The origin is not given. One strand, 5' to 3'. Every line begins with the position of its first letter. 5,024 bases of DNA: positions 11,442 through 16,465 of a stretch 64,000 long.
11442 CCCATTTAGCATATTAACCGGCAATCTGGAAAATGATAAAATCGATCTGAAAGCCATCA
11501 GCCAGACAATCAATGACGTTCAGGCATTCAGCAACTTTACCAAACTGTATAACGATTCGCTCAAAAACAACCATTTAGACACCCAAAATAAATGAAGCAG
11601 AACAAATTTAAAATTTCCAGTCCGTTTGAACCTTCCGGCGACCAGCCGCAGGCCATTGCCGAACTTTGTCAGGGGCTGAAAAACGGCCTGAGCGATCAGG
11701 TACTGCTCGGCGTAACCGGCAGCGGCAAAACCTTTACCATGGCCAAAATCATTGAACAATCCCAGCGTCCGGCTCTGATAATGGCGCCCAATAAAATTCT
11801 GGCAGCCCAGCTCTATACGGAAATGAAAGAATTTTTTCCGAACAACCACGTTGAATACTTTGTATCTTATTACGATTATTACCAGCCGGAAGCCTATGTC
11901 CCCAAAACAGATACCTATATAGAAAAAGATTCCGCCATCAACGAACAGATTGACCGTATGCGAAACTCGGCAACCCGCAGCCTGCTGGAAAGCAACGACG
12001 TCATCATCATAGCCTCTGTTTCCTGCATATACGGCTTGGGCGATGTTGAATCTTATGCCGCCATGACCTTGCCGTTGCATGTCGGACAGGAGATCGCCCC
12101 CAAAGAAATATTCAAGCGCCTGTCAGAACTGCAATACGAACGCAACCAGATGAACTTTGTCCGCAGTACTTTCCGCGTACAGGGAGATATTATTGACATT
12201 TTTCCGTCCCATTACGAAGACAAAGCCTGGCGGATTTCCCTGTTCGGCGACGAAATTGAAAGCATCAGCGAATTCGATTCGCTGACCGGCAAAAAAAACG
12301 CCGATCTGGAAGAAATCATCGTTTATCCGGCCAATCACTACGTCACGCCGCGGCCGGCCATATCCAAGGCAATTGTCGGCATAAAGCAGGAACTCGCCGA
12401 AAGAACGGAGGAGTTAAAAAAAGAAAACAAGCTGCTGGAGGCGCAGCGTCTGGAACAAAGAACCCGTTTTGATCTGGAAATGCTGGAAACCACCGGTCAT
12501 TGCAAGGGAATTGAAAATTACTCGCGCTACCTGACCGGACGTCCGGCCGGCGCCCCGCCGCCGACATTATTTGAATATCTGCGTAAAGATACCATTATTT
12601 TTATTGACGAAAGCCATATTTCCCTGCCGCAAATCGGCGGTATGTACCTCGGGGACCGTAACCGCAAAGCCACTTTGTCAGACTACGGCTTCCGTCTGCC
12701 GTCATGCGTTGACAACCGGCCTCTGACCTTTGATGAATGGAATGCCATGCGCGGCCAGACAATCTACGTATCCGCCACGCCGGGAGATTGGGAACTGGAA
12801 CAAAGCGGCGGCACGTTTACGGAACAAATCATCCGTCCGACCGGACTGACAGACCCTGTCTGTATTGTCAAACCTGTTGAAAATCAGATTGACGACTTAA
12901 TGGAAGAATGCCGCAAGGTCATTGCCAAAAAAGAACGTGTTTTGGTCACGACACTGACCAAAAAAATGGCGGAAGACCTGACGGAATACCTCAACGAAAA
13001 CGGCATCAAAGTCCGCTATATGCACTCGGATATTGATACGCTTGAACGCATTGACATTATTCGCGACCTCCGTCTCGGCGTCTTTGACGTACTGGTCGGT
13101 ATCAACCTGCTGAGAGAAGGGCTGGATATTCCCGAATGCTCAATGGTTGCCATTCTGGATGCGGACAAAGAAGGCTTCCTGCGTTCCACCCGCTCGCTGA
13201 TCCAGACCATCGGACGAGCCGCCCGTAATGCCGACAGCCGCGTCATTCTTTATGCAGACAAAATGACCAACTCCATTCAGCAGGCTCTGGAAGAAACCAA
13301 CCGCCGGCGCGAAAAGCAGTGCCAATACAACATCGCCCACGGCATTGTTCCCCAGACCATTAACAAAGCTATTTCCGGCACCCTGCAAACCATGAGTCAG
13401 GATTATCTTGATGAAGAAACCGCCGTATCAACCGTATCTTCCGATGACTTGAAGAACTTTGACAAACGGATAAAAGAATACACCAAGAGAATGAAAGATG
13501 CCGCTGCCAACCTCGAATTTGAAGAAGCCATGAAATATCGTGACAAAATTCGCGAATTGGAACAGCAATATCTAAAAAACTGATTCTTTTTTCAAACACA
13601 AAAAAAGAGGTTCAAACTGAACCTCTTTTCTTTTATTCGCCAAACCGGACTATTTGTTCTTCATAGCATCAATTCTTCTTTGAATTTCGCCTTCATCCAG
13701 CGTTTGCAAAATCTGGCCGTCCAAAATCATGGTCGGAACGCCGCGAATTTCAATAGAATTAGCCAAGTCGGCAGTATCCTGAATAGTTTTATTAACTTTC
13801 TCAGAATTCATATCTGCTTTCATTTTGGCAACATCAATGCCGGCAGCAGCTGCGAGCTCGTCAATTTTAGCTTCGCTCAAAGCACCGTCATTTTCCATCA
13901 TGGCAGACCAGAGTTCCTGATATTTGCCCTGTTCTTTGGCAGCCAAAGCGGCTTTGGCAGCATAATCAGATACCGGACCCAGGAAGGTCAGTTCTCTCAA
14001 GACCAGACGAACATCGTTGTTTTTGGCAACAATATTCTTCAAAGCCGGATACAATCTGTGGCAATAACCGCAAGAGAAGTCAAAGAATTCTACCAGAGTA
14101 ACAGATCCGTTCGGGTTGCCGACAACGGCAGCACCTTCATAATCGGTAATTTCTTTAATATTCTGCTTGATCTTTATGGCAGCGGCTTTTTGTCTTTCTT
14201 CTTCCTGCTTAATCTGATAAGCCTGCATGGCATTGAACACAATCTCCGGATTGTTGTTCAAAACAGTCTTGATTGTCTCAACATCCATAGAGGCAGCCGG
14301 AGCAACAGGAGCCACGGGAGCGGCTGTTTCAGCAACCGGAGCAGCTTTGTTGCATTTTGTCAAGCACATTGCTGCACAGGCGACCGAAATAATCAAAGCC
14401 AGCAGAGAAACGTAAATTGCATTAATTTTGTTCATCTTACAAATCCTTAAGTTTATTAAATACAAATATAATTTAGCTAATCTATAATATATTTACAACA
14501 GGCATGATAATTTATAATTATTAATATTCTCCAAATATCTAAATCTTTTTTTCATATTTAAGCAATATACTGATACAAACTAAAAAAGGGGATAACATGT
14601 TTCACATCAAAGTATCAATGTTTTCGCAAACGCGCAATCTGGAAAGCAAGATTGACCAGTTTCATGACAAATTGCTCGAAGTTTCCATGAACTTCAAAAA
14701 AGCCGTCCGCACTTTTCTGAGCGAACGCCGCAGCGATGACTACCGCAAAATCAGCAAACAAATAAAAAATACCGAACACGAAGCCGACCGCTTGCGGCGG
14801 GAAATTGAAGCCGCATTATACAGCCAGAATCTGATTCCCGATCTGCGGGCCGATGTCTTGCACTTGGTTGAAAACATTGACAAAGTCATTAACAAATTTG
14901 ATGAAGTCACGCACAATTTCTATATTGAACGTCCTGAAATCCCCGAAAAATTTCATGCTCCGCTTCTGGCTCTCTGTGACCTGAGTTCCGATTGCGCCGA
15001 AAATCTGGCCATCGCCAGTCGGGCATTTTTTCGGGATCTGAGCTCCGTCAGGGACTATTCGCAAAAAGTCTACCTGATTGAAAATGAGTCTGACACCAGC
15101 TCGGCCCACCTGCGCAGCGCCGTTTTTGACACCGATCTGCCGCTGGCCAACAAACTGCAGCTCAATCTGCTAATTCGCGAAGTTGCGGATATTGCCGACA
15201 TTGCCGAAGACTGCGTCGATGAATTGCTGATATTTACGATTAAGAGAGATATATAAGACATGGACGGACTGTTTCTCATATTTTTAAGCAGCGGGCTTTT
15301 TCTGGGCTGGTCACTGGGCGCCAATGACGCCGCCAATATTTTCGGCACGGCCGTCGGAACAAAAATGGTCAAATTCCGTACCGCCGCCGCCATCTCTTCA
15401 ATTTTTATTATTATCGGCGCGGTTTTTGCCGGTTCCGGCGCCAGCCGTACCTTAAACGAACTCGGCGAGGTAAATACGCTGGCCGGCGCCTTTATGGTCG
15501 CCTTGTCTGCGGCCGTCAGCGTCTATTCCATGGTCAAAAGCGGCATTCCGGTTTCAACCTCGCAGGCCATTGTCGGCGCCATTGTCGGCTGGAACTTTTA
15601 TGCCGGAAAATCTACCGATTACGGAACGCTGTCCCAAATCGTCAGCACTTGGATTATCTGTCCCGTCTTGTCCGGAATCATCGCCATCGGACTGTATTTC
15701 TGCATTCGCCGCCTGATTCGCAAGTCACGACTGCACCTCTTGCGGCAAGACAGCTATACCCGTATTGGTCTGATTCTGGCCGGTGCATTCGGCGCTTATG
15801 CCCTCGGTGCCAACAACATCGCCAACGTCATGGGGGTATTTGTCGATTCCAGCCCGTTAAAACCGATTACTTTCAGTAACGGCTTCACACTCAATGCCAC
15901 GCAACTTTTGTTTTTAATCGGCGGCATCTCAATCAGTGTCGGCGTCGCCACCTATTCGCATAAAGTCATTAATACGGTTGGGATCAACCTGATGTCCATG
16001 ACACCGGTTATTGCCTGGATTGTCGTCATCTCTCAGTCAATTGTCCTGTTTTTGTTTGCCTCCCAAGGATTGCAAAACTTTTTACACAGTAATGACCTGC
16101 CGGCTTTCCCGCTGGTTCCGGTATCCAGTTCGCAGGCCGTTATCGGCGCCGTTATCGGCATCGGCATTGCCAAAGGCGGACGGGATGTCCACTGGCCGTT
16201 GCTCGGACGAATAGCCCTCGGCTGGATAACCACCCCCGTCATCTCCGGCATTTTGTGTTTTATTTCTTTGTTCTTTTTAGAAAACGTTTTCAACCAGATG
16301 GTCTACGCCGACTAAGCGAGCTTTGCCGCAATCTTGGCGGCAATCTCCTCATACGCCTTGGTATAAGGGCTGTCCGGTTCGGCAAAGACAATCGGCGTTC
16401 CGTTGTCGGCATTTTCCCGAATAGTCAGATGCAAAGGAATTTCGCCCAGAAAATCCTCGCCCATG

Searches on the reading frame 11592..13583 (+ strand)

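Call 25: search_protein_families(library=pfam, proteins=[window:11592-13583:+], max_evalue=0.00001)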
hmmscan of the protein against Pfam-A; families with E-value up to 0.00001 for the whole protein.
window:11592-13583:+ (663 aa): 6 families
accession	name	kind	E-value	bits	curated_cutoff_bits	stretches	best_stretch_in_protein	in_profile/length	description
PF17757.6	UvrB_inter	-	2e-34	118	22.9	1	160-250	1-91/91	UvrB interaction domain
PF12344.14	UvrB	-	5e-21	74.7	27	1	553-594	1-42/43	Ultra-violet resistance protein B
PF00271.37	Helicase_C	-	7.6e-21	74.9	23.5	1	439-546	5-109/110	Helicase conserved C-terminal domain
PF04851.21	ResIII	-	8.7e-12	45.7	22.5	1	14-140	4-131/164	Type III restriction enzyme, res subunit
PF02151.25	UVR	-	4.4e-09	36.2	21.5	1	624-659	1-36/36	UvrB/uvrC motif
PF00270.35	DEAD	-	3.3e-08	33.9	26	1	17-87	3-74/167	DEAD/DEAH box helicase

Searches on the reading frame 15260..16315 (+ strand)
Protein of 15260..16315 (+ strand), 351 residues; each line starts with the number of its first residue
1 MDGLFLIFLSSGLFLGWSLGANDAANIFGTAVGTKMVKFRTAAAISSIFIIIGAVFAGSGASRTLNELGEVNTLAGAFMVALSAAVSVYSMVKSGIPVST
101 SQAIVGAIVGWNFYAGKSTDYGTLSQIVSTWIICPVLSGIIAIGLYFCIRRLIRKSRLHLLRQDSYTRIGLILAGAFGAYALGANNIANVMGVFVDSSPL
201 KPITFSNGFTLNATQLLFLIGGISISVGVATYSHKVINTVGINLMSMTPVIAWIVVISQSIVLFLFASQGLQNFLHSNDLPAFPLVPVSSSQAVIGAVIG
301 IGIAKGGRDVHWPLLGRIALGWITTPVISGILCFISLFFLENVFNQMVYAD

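Call 25: search_protein_families(library=pfam, proteins=[window:15260-16315:+], max_evalue=0.00001)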
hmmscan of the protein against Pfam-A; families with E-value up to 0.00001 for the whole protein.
window:15260-16315:+ (351 aa): 1 family
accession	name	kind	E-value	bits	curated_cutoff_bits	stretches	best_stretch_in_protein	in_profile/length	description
PF01384.25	PHO4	-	4.7e-53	180.8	33.7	2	20-269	2-300/350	Phosphate transporter family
